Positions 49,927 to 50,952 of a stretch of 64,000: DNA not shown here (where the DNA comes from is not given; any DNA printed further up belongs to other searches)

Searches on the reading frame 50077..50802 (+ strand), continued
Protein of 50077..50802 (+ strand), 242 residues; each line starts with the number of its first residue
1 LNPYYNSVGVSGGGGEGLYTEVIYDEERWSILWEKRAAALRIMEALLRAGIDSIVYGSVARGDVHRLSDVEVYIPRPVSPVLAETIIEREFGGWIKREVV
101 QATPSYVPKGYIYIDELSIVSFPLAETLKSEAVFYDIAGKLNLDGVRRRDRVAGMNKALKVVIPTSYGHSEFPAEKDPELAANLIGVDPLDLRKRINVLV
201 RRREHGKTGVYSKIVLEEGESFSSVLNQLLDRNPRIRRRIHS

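Call 37: search_protein_families(library=ncbifam, proteins=[L086:6748-7794:+, L081:5705-6853:+, L081:8767-9795:+, L081:4155-4994:+, L086:6001-6729:+, L081:6846-7292:+], max_evalue=0.01)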
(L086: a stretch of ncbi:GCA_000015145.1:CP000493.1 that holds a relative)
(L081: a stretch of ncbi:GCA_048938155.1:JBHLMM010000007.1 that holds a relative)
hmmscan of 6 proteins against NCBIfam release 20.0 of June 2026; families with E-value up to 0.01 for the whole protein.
L086:6748-7794:+ (349 aa): 15 families
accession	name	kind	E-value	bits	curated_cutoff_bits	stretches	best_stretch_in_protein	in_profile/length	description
TIGR03977.1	rSAM_pair_HxsC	equivalog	5e-09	35.5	267.9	1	36-147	28-132/292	His-Xaa-Ser system radical SAM maturase HxsC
TIGR02666.1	moaA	equivalog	6.4e-07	28.6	284.05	1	35-143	12-118/336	GTP 3',8-cyclase MoaA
NF001199.0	PRK00164.2-1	equivalog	2e-06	27.2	231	1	35-144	14-115/308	GTP 3',8-cyclase MoaA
TIGR02668.1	moaA_archaeal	equivalog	2.1e-06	27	325.25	1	35-143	12-112/303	GTP 3',8-cyclase MoaA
TIGR02493.1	PFLA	equivalog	3.7e-06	26.5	231.75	1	32-127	15-106/235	pyruvate formate-lyase-activating protein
NF050035.1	rSAM_WgK_link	exception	3.3e-05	23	650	1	37-146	13-115/367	radical SAM/SPASM peptide maturase WgkB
TIGR03978.1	rSAM_paired_1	equivalog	7.7e-05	21.6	370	1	31-112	80-161/466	His-Xaa-Ser system radical SAM maturase HxsB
TIGR02491.1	NrdG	equivalog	0.00011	22.1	126.1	1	31-124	14-105/154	anaerobic ribonucleoside-triphosphate reductase activating protein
TIGR02109.1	PQQ_syn_pqqE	equivalog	0.00013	21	381.35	1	35-147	9-113/358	pyrroloquinoline quinone biosynthesis protein PqqE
NF045702.1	rSAM_GDGT_ether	equivalog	0.00045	19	450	1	26-144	75-195/486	tetraether lipid synthase Tes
TIGR02495.1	NrdG2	equivalog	0.00074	18.9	131.15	1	35-128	19-103/193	anaerobic ribonucleoside-triphosphate reductase activating protein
TIGR04311.1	rSAM_Geo_metal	subfamily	0.0008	18.5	400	0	33-171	3-136/423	radical SAM/SPASM family putative metalloenzyme maturase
NF049973.1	radical_Rv1681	equivalog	0.0012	17.9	380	1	31-108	70-143/326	Rv1681 family radical SAM protein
TIGR04251.1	SCM_rSAM_ScmF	equivalog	0.0035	16.8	400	1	35-136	6-102/353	SynChlorMet cassette radical SAM/SPASM protein ScmF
NF045574.1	sacti_mat_StsB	exception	0.0084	15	625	0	39-99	102-157/466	StsB family radical SAM/SPASM domain sactipeptide maturase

L081:5705-6853:+ (383 aa): 16 families
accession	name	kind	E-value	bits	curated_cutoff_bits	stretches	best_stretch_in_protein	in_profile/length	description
TIGR02491.1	NrdG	equivalog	1.1e-07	31.9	126.1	1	31-132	15-108/154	anaerobic ribonucleoside-triphosphate reductase activating protein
TIGR03977.1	rSAM_pair_HxsC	equivalog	7.8e-06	25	267.9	1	67-141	51-122/292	His-Xaa-Ser system radical SAM maturase HxsC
NF050035.1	rSAM_WgK_link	exception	0.00013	21.1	650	1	60-147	31-112/367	radical SAM/SPASM peptide maturase WgkB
TIGR02666.1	moaA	equivalog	0.00017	20.7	284.05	1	67-147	41-118/336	GTP 3',8-cyclase MoaA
TIGR02668.1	moaA_archaeal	equivalog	0.00062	18.8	325.25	1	68-147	39-112/303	GTP 3',8-cyclase MoaA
TIGR02495.1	NrdG2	equivalog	0.00097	18.5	131.15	1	48-130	26-101/193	anaerobic ribonucleoside-triphosphate reductase activating protein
NF008335.0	PRK11121.1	equivalog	0.00099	18.9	199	1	48-120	26-101/154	anaerobic ribonucleoside-triphosphate reductase-activating protein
TIGR03974.1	rSAM_six_Cys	equivalog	0.001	18.1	425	1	67-135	130-199/451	thioether cross-link-forming SCIFF peptide maturase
TIGR02109.1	PQQ_syn_pqqE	equivalog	0.0013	17.7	381.35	1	45-148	18-110/358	pyrroloquinoline quinone biosynthesis protein PqqE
TIGR04055.1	rSAM_NirJ2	equivalog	0.0014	18.2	500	1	48-145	10-99/326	putative heme d1 biosynthesis radical SAM protein NirJ2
TIGR03963.1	rSAM_QueE_Clost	equivalog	0.0022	17.7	260.1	1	68-128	47-102/219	putative 7-carboxy-7-deazaguanine synthase QueE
NF033640.1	N_Twi_rSAM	subfamily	0.0033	16.6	170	1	62-136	147-221/398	twitch domain-containing radical SAM protein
NF038283.1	viperin_w_prok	equivalog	0.0033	16.6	180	1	46-139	14-103/281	viperin family antiviral radical SAM protein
TIGR03906.1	quino_hemo_SAM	equivalog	0.0044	15.7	453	1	48-134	108-195/467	quinohemoprotein amine dehydrogenase maturation protein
TIGR04051.1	rSAM_NirJ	equivalog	0.0074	15.3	515.45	0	61-145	24-102/354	heme d1 biosynthesis radical SAM protein NirJ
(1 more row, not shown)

L081:8767-9795:+ (343 aa): 49 families (the best 25 are shown)
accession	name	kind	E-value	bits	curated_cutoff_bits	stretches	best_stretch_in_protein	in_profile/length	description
TIGR02666.1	moaA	equivalog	5.4e-24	84.8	284.05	1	40-201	20-182/336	GTP 3',8-cyclase MoaA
TIGR02668.1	moaA_archaeal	equivalog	3.6e-17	62.3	325.25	1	39-202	19-176/303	GTP 3',8-cyclase MoaA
NF001199.0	PRK00164.2-1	equivalog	1.2e-16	60.8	231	1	38-202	20-175/308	GTP 3',8-cyclase MoaA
NF045702.1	rSAM_GDGT_ether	equivalog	4.6e-14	51.9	450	1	40-200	96-254/486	tetraether lipid synthase Tes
TIGR04317.1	W_rSAM_matur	equivalog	1.5e-12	47.3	380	1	37-176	11-142/349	tungsten cofactor oxidoreductase radical SAM maturase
NF045646.2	rSAM_Se_TrsS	equivalog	1.9e-12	46.5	490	1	38-200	94-252/441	radical SAM (seleno)protein TrsS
TIGR04055.1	rSAM_NirJ2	equivalog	8e-11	42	500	1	39-200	9-162/326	putative heme d1 biosynthesis radical SAM protein NirJ2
NF038283.1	viperin_w_prok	equivalog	9.1e-11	41.4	180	1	38-153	10-125/281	viperin family antiviral radical SAM protein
TIGR04311.1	rSAM_Geo_metal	subfamily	1.9e-10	40.4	400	1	37-170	10-139/423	radical SAM/SPASM family putative metalloenzyme maturase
NF050035.1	rSAM_WgK_link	exception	6.6e-09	35.2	650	1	38-255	17-221/367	radical SAM/SPASM peptide maturase WgkB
NF047865.1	rSAM_PapB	equivalog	6e-08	32.3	340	1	39-169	12-148/330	PapB family radical SAM/SPASM ranthipeptide maturase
TIGR04054.1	rSAM_NirJ1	equivalog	8e-08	31.3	650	1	31-199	37-197/387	putative heme d1 biosynthesis radical SAM protein NirJ1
NF038073.1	rSAM_STM4011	subfamily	2.2e-07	30.4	200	1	36-120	8-92/278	STM4011 family radical SAM protein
TIGR03278.1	methan_mark_10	equivalog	2.8e-07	29.7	350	1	42-192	37-184/404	methyl coenzyme M reductase-arginine methyltransferase Mmp10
TIGR04051.1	rSAM_NirJ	equivalog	3e-07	29.7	515.45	1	39-180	11-145/354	heme d1 biosynthesis radical SAM protein NirJ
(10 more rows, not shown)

L081:4155-4994:+ (280 aa): 1 family
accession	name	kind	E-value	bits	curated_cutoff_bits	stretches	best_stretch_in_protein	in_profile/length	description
NF001977.0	PRK00766.1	equivalog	0.0063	15.8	235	0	87-116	63-92/195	hypothetical protein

L086:6001-6729:+ (243 aa): 1 family
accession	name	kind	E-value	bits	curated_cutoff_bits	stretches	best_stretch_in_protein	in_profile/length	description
NF047752.1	MntA_antitoxin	equivalog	0.006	16.5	60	0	47-67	11-31/106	type VII toxin-antitoxin system MntA family adenylyltransferase antitoxin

L081:6846-7292:+ (149 aa): 20 families
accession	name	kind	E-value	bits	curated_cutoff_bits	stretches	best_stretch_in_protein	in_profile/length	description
TIGR01575.1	rimI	equivalog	1.6e-20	73.6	86.4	1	10-145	1-132/132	ribosomal protein S18-alanine N-acetyltransferase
NF007025.1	PRK09491.1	equivalog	1.4e-13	51.1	173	1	3-139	3-132/145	ribosomal protein S18-alanine N-acetyltransferase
TIGR03448.1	mycothiol_MshD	equivalog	7.1e-07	28.8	163.1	1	10-96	13-100/294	mycothiol synthase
NF053587.1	SpmdActasePaiA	equivalog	6.2e-06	26.1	250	1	24-130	42-152/172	spermidine/spermine N(1)-acetyltransferase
TIGR03585.1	PseH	equivalog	9.4e-06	25.8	93.1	1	7-127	19-135/156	UDP-4-amino-4,6-dideoxy-N-acetyl-beta-L-altrosamine N-acetyltransferase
NF007527.0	PRK10140.1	equivalog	1.5e-05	25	236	1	33-128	42-139/162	N-acetyltransferase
NF011709.0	PRK15130.1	equivalog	6e-05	22.9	218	1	45-140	61-155/186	spermidine N1-acetyltransferase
NF012165.0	AAC_6p_set_A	equivalog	7.6e-05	22.5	280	1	71-145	93-164/177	aminoglycoside 6'-N-acetyltransferase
NF002959.0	PRK03624.1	equivalog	7.6e-05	22.4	124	1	2-128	8-132/147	GNAT family acetyltransferase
TIGR04431.1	N6_acetyl_AAC6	equivalog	0.00013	21.6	260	1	70-144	99-170/184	AacA4 family aminoglycoside N(6')-acetyltransferase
NF008212.0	PRK10975.1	equivalog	0.0002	21.3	219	1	45-125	141-220/232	dTDP-4-amino-4,6-dideoxy-D-galactose acyltransferase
NF007807.0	PRK10514.1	equivalog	0.00055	19.9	134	1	46-127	54-124/147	acetyltransferase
TIGR02406.1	ectoine_EctA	equivalog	0.0023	17.9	120.6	0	46-135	43-133/157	diaminobutyrate acetyltransferase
NF007853.0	PRK10562.1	equivalog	0.0027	17.9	125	1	49-126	54-121/146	N-acetyltransferase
NF033151.0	AAC_6p_A10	exception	0.0028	17.7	400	1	72-130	99-157/178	AAC(6')-I family aminoglycoside 6'-N-acetyltransferase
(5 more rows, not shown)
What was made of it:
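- On Type VII toxin-antitoxin MntA-HepT (MNT-HEPN): The MntA model scores 16.5 bits against a 60-bit cut-off (call 37).
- The NCBIfam MntA model scores 16.5 bits against a 60-bit cut-off (call 37).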

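Call 38: search_protein_families(library=pfam, proteins=[L086:6748-7794:+, L081:5705-6853:+, L081:8767-9795:+, L081:4155-4994:+], max_evalue=0.01)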
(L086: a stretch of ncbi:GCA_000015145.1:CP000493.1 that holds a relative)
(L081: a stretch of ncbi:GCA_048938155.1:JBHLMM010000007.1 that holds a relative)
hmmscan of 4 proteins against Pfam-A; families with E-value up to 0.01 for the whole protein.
L086:6748-7794:+ (349 aa): 2 families
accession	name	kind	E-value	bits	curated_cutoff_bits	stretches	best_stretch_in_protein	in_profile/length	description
PF04055.27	Radical_SAM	-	2e-14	54.5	29.5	1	39-146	3-108/166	Radical SAM superfamily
PF13353.11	Fer4_12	-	2.9e-06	28.1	22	1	31-129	4-97/137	4Fe-4S single cluster domain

L081:5705-6853:+ (383 aa): 2 families
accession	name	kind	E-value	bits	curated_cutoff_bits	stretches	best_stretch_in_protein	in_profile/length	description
PF13353.11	Fer4_12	-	1.9e-06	28.7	22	1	48-132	15-95/137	4Fe-4S single cluster domain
PF04055.27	Radical_SAM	-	2.5e-06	28.2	29.5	1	51-147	13-105/166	Radical SAM superfamily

L081:8767-9795:+ (343 aa): 2 families
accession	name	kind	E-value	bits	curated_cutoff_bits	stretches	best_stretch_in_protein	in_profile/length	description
PF04055.27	Radical_SAM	-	4.5e-26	92.4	29.5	1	38-199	5-166/166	Radical SAM superfamily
PF19238.5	Radical_SAM_2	-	0.00078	19.6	26.7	0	122-191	64-132/151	Radical SAM-like domain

L081:4155-4994:+ (280 aa): 0 families

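Call 51: search_protein_representatives(alignment_id=A1)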
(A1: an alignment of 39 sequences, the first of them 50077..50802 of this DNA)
Query: 39 sequences, 235 profile positions. Proteins with E-value up to 0.001 (for the whole library): 499; up to 1e-10: 241; up to 1e-30: 126. The best 150 are listed.
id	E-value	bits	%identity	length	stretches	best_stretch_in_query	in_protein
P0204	4.3e-91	320.7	-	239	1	4-234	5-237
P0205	9.3e-91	319.6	-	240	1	5-234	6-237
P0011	1.8e-86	305.6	-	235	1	10-233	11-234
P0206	1.1e-85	303.0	-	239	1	6-234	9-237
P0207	1.1e-85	303.0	-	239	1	9-232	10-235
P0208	9.5e-85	299.9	-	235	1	2-234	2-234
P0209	1.7e-84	299.1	-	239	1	3-234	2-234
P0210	1.7e-83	295.8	-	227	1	12-234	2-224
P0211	2.3e-83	295.4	-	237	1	9-234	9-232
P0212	2.8e-83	295.2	-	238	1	9-234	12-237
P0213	5.9e-82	290.8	-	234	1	4-234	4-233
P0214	1.0e-81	290.0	-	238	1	3-234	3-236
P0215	1.2e-81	289.8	-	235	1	5-234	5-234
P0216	2.0e-81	289.0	-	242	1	11-233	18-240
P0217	3.8e-81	288.2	-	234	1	3-233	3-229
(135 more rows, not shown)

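Call 54: search_protein_families(library=padloc, proteins=[window:50077-50802:+, L086:6001-6729:+, L081:5001-5705:+, L086:6748-7794:+], max_evalue=0.01)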
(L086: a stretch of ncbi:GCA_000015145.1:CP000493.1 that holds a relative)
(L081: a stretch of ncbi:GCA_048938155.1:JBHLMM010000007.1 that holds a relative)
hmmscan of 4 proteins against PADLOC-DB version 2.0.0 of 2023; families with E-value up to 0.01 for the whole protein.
window:50077-50802:+ (242 aa): 4 families
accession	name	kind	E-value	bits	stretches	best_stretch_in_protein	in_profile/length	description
PDLC04903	PDC-S09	-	0.00043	18.6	1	54-74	30-50/108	-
PDLC04904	PDC-S09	-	0.0036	15.5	1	42-73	16-48/104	-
PDLC04902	PDC-S09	-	0.0058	14.9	1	41-72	11-43/97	-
PDLC04368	PDC-M05A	-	0.0087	13.9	0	53-73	110-130/201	-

L086:6001-6729:+ (243 aa): 7 families
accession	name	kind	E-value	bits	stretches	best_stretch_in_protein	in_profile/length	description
PDLC04903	PDC-S09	-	2.6e-05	22.5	1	47-67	30-50/108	-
PDLC04904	PDC-S09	-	5e-05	21.4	1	28-68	9-50/104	-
PDLC04902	PDC-S09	-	0.00013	20.2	1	32-68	9-46/97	-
PDLC04368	PDC-M05A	-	0.00022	19.1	1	34-67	98-131/201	-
PDLC04369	PDC-M05A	-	0.0042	14.7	1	40-68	100-128/201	-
PDLC04907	PDC-S09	-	0.009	14.1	0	47-67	31-51/114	-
PDLC04906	PDC-S09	-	0.01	14.2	0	48-67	29-48/98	-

L081:5001-5705:+ (235 aa): 7 families
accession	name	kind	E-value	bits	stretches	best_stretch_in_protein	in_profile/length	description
PDLC04903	PDC-S09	-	2.3e-06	25.9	1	34-65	18-49/108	-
PDLC04904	PDC-S09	-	9.1e-06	23.8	1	25-66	10-49/104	-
PDLC04368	PDC-M05A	-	3.5e-05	21.7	1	45-66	110-131/201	-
PDLC04902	PDC-S09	-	4.1e-05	21.8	1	45-67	24-46/97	-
PDLC04906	PDC-S09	-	0.0005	18.4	1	46-67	28-49/98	-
PDLC04907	PDC-S09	-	0.0014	16.8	1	46-65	31-50/114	-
PDLC04369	PDC-M05A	-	0.0025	15.5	1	46-83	107-145/201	-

L086:6748-7794:+ (349 aa): 1 family
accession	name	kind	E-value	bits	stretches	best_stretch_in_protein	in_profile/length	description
PDLC02903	pVip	-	0.00096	16.7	1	37-136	4-90/257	Viperins not associated with kinases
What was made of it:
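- On CD-NTase (CBASS cyclase): PADLOC returns no CBASS cyclase model (call 54).
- There are weak motif-level hits to PADLOC candidate families PDC-S09 and PDC-M05A (E 1e-3 to 1e-6) (call 54). No CD-NTase model matches (call 54).
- Tried and rejected: PADLOC gave no defence-system membership (call 54).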

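Call 55: find_encoding_contigs(protein=P0083, flank=6000, max_places=1)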
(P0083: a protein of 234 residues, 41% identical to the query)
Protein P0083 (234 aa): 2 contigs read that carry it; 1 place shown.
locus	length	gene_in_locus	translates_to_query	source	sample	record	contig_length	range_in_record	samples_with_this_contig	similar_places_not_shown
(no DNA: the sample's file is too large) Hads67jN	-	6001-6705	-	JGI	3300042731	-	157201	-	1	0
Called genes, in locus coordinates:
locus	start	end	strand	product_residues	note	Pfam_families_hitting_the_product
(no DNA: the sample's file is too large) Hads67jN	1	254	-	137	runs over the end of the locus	PF18477:PIN_9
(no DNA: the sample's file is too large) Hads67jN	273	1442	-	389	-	PF00009:GTP_EFTU, PF03144:GTP_EFTU_D2, PF09173:eIF2_C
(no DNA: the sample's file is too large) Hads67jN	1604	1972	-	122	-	PF01092:Ribosomal_S6e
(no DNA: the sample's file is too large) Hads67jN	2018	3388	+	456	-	PF02163:Peptidase_M50, PF00595:PDZ, PF17820:PDZ_6 (weak)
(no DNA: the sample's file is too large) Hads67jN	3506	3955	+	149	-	-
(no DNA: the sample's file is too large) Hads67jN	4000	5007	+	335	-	PF01636:APH, PF01163:RIO1 (faint)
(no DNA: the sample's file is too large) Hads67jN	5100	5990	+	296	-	PF01171:ATP_bind_3, PF01507:PAPS_reduct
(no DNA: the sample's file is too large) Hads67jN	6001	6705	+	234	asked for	PF01909:NTP_transf_2 (weak)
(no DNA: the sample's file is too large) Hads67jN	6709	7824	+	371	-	PF04055:Radical_SAM, PF13353:Fer4_12 (weak), PF26257:DUF8061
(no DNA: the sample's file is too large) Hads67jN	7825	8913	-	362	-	PF26356:Pelota_N, PF03464:eRF1_2, PF03465:eRF1_3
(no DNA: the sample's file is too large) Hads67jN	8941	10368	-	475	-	PF00158:Sigma54_activat (faint), PF01078:Mg_chelatase, PF07728:AAA_5 (faint)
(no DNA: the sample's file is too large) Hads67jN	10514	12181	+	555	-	-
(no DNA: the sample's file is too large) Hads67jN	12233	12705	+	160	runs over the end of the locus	-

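Call 56: find_encoding_contigs(protein=P0078, flank=6000, max_places=1)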
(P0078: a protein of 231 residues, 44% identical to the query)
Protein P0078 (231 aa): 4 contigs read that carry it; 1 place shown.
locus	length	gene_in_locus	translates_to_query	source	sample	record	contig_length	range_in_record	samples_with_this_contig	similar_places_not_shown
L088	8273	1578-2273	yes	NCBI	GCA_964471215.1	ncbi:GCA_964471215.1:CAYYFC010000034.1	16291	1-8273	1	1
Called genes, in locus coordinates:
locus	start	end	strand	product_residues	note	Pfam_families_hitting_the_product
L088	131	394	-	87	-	-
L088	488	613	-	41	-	PF27297:AF_0843 (weak)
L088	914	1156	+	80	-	-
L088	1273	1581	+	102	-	PF03091:CutA1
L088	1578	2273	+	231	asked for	PF01909:NTP_transf_2 (weak)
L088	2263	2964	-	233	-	PF02592:Vut_1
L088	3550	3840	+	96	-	-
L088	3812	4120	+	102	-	-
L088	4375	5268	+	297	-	PF02082:Rrf2, PF03444:WHD_HrcA, PF08279:HTH_11 (weak), PF00571:CBS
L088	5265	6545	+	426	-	PF22641:TiaS_TCKD, PF08489:TiaS_FLD, PF01336:tRNA_anti-codon (weak), PF23783:Zn_ribbon_TiaS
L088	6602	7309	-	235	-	PF00175:NAD_binding_1 (weak), PF10418:DHODB_Fe-S_bind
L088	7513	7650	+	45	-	-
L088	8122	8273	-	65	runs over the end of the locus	-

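Call 57: find_encoding_contigs(protein=P0080, flank=6000, max_places=1)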
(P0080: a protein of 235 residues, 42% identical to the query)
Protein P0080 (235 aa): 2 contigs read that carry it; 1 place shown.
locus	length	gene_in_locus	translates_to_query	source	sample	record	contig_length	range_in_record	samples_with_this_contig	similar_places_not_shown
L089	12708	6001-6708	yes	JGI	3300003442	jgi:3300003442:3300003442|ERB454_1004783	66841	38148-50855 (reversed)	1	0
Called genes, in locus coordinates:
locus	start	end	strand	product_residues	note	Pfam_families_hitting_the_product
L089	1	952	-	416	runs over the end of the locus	PF00202:Aminotran_3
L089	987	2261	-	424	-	PF01566:Nramp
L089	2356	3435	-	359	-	PF00817:IMS, PF11798:IMS_HHH, PF21999:IMS_HHH_1, PF11799:IMS_C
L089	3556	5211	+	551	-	PF22842:Pel9A-like_beta_helix (weak), PF05048:NosD (faint), PF13229:Beta_helix (faint), PF06271:RDD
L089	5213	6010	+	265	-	PF00696:AA_kinase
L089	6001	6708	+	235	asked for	-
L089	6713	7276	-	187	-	PF01661:Macro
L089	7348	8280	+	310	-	PF00005:ABC_tran, PF13304:AAA_21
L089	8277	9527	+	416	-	PF12698:ABC2_membrane_3, PF01061:ABC2_membrane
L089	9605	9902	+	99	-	-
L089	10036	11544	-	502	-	PF01019:G_glu_transpept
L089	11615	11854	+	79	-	-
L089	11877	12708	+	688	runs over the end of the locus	PF01315:Ald_Xan_dh_C, PF02738:MoCoBD_1, PF20256:MoCoBD_2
